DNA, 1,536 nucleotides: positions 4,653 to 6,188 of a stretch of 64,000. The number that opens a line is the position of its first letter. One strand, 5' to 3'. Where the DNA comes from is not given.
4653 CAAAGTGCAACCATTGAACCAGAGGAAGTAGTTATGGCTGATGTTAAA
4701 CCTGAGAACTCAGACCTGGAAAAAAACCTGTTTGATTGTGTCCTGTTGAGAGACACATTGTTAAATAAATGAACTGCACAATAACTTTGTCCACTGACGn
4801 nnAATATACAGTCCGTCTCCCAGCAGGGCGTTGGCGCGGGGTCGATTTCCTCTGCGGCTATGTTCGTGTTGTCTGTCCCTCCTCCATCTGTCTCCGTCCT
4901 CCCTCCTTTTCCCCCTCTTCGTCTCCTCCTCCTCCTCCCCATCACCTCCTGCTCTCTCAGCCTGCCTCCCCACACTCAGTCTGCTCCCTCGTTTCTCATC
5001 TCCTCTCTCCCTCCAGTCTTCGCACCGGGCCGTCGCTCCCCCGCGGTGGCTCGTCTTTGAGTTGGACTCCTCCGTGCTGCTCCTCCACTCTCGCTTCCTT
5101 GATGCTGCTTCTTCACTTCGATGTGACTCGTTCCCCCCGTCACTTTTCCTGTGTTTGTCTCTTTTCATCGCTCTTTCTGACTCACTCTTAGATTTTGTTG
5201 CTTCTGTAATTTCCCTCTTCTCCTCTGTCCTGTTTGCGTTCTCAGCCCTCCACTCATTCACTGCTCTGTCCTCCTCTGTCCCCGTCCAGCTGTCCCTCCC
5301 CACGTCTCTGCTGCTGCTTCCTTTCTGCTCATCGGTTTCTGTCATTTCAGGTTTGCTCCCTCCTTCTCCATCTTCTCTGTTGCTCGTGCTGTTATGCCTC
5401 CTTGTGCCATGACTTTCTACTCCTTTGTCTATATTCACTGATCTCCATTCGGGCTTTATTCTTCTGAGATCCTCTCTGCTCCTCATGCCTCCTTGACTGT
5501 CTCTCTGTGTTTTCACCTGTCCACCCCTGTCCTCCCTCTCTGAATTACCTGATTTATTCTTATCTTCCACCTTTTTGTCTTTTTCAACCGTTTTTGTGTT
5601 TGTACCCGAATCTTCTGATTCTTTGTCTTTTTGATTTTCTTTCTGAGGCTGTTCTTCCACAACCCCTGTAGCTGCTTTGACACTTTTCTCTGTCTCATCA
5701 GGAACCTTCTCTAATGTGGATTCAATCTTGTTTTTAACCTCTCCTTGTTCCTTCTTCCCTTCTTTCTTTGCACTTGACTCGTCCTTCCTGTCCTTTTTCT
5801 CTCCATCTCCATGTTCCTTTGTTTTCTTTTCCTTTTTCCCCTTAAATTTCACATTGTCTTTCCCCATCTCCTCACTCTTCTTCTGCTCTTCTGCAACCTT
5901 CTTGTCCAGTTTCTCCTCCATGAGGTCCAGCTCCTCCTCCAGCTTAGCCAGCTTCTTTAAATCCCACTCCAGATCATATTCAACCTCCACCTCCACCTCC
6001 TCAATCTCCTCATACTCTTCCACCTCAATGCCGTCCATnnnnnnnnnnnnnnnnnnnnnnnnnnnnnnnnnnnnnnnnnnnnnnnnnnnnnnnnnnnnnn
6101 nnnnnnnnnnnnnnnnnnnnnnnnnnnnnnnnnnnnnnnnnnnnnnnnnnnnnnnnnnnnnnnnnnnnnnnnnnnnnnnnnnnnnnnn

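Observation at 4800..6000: Roughly 400-aa purine-rich, highly charged low-complexity extension after the ApoL domain in paralog B only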

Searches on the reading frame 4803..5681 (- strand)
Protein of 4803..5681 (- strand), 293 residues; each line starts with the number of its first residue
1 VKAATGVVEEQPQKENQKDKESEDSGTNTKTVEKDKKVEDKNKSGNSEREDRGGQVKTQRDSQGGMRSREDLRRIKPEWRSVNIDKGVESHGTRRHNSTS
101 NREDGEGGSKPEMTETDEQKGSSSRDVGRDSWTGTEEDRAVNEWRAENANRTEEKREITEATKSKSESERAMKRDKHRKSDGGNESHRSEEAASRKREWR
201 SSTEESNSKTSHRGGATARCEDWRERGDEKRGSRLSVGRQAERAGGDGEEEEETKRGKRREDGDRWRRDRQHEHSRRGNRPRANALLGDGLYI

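Call 22: find_homologous_proteins(query=A1, max_evalue=0.001)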
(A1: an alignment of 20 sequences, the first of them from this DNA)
Query A1 (20 sequences): 8000 candidates shared short words with the query, none scored E <= 0.001.

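Call 34: search_protein_representatives(alignment_id=A1)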
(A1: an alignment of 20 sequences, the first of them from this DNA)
Query: 20 sequences, 288 profile positions. Proteins with E-value up to 0.001 (for the whole library): 22; up to 1e-10: 15; up to 1e-30: 10. The best 22 are listed.
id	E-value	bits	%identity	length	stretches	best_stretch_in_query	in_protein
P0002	6.4e-71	255.6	-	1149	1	3-288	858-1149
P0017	4.7e-70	252.8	-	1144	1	1-288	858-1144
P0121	5.6e-60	219.7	-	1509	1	1-288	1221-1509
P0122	3.5e-57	210.5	-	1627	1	1-288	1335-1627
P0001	3.1e-56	207.4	-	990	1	32-288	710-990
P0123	3.2e-49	184.4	-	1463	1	8-288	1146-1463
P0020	2.6e-47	178.1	-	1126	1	2-288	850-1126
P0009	8.3e-41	156.8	-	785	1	5-288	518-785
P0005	5.0e-34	134.5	-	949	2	102-285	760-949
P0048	1.2e-32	129.9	-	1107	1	2-288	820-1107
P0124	1.7e-29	119.7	-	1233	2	2-175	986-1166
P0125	7.3e-20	88.0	-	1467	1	6-288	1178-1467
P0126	1.3e-14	70.8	-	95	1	205-288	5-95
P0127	1.7e-13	67.2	-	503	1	6-288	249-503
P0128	4.0e-11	59.4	-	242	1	54-288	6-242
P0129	1.5e-10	57.5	-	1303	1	4-288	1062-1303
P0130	2.8e-10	56.6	-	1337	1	4-288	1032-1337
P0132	6.5e-08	48.8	-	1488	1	9-288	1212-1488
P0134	1.4e-04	37.9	-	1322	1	6-152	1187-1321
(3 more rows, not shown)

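Call 35: list_cluster_members(proteins=[P0121, P0122, P0123, P0124, P0125, P0127, P0129, P0130, P0132, P0134])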
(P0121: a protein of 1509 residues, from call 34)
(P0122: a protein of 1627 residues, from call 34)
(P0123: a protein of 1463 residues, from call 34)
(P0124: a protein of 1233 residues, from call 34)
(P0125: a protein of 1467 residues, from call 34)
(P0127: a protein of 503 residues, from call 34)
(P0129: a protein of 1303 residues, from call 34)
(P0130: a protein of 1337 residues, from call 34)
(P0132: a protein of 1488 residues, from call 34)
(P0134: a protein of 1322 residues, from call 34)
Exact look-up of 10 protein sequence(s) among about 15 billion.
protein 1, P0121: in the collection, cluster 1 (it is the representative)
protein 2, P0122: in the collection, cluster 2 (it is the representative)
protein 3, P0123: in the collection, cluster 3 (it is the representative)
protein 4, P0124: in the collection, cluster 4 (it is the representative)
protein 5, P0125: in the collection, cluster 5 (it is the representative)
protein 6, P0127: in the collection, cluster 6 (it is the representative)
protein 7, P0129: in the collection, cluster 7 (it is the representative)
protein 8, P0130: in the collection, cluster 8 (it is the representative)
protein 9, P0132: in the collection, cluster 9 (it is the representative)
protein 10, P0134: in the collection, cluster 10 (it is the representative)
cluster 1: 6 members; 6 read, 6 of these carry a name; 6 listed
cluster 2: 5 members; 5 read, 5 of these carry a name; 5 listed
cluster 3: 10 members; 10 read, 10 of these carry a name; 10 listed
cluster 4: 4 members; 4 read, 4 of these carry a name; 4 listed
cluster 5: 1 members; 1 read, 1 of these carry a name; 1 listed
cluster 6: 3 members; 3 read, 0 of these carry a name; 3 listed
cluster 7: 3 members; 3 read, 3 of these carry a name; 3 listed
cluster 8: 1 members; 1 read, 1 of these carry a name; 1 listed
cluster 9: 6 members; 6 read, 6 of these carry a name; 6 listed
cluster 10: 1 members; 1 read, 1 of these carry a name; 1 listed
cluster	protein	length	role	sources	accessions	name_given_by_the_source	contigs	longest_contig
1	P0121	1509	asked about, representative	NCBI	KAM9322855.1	uncharacterized protein KZ484_020930 isoform 2-T2 [Pholidichthys leucotaenia]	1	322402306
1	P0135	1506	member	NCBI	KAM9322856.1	uncharacterized protein KZ484_020930 isoform 3-T3 [Pholidichthys leucotaenia]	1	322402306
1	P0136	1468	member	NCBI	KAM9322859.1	uncharacterized protein KZ484_020930 isoform 6-T6 [Pholidichthys leucotaenia]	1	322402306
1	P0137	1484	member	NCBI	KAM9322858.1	uncharacterized protein KZ484_020930 isoform 5-T5 [Pholidichthys leucotaenia]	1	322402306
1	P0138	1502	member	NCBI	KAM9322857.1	uncharacterized protein KZ484_020930 isoform 4-T4 [Pholidichthys leucotaenia]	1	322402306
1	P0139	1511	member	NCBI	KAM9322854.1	uncharacterized protein KZ484_020930 isoform 1-T1 [Pholidichthys leucotaenia]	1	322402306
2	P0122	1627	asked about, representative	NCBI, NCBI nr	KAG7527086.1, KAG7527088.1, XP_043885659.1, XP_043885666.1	hypothetical protein JOB18_048920 [Solea senegalensis] | uncharacterized protein LOC122772061 isoform X1 [Solea senegalensis]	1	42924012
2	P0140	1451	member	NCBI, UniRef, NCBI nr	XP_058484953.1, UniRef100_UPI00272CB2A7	uncharacterized protein LOC131459287 isoform X7 [Solea solea] | uncharacterized protein LOC131459287 isoform X7 n=1 Tax=Solea solea TaxID=90069 ...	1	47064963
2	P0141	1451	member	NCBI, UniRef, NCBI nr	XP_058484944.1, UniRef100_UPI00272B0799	uncharacterized protein LOC131459287 isoform X6 [Solea solea] | uncharacterized protein LOC131459287 isoform X6 n=1 Tax=Solea solea TaxID=90069 ...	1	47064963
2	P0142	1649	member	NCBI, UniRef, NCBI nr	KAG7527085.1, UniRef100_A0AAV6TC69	microtubule-associated futsch isoform X1 [Solea senegalensis] | Microtubule-associated futsch isoform X1 n=3 Tax=Solea senegalensis TaxID=28829 ...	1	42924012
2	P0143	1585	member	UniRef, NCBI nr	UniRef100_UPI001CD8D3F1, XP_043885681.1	uncharacterized protein LOC122772061 isoform X3 n=1 Tax=Solea senegalensis TaxID=28829 ... | uncharacterized protein LOC122772061 isoform X3 [Solea senegalensis]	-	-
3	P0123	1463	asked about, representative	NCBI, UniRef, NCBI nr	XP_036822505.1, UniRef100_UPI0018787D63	uncharacterized protein LOC110508496 isoform X1 [Oncorhynchus mykiss] | uncharacterized protein LOC110508496 isoform X1 n=1 Tax=Oncorhynchus mykiss TaxID=8022 ...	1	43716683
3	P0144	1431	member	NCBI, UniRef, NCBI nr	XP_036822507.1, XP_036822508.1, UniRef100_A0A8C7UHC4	uncharacterized protein LOC110508496 isoform X3 [Oncorhynchus mykiss] | Si:rp71-1g18.13 n=1 Tax=Oncorhynchus mykiss TaxID=8022 RepID=A0A8C7UHC4_ONCMY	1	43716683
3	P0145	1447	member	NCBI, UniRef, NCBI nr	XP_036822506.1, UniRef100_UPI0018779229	uncharacterized protein LOC110508496 isoform X2 [Oncorhynchus mykiss] | uncharacterized protein LOC110508496 isoform X2 n=1 Tax=Oncorhynchus mykiss TaxID=8022 ...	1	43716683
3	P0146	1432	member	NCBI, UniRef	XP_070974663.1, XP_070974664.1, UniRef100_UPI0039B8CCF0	uncharacterized protein [Oncorhynchus clarkii lewisi] | uncharacterized protein isoform X1 n=1 Tax=Oncorhynchus clarkii lewisi TaxID=490388 ...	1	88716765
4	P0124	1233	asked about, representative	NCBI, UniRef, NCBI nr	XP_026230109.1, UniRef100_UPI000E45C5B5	uncharacterized protein LOC113171725 isoform X2 [Anabas testudineus] | uncharacterized protein LOC113171725 isoform X2 n=1 Tax=Anabas testudineus TaxID=64144 ...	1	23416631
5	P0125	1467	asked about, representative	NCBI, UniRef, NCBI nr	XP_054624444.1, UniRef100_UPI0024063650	uncharacterized protein LOC129177386 [Dunckerocampus dactyliophorus] | uncharacterized protein LOC129177386 n=1 Tax=Dunckerocampus dactyliophorus TaxID=161453 ...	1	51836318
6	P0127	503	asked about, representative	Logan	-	-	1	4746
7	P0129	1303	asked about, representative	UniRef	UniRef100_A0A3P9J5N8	Si:rp71-1g18.13 n=1 Tax=Oryzias latipes TaxID=8090 RepID=A0A3P9J5N8_ORYLA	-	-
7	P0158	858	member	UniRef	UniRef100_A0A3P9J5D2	Si:rp71-1g18.13 n=1 Tax=Oryzias latipes TaxID=8090 RepID=A0A3P9J5D2_ORYLA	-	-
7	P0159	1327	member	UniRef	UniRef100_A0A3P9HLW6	Si:rp71-1g18.13 n=1 Tax=Oryzias latipes TaxID=8090 RepID=A0A3P9HLW6_ORYLA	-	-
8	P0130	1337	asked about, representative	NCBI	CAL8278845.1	unnamed protein product [Lota lota]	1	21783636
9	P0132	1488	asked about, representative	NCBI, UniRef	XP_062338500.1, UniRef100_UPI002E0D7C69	uncharacterized protein apold1a isoform X3 [Osmerus eperlanus] | uncharacterized protein apold1a isoform X3 n=1 Tax=Osmerus eperlanus TaxID=29151 ...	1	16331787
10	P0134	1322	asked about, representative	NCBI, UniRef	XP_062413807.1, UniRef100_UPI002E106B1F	uncharacterized protein apold1a, partial [Pungitius pungitius] | uncharacterized protein apold1a n=1 Tax=Pungitius pungitius TaxID=134920 ...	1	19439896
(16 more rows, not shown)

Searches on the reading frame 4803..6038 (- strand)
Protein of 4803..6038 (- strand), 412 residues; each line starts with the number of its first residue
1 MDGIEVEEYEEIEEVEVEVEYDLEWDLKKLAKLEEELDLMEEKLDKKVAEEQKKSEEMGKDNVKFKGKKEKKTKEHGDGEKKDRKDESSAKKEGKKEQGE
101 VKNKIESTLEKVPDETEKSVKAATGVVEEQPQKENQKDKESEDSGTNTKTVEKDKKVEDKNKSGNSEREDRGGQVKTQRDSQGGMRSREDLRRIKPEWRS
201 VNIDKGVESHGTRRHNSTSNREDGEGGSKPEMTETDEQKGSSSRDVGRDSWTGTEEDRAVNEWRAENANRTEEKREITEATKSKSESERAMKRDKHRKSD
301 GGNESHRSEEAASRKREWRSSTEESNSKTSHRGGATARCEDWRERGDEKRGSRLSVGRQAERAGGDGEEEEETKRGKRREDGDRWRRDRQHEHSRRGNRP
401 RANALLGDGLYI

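Call 54: search_solved_structures(query=window:4803-6038:-, max_evalue=0.01)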
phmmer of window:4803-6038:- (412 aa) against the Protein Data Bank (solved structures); distinct sequences matched with E-value up to 0.01: 0.
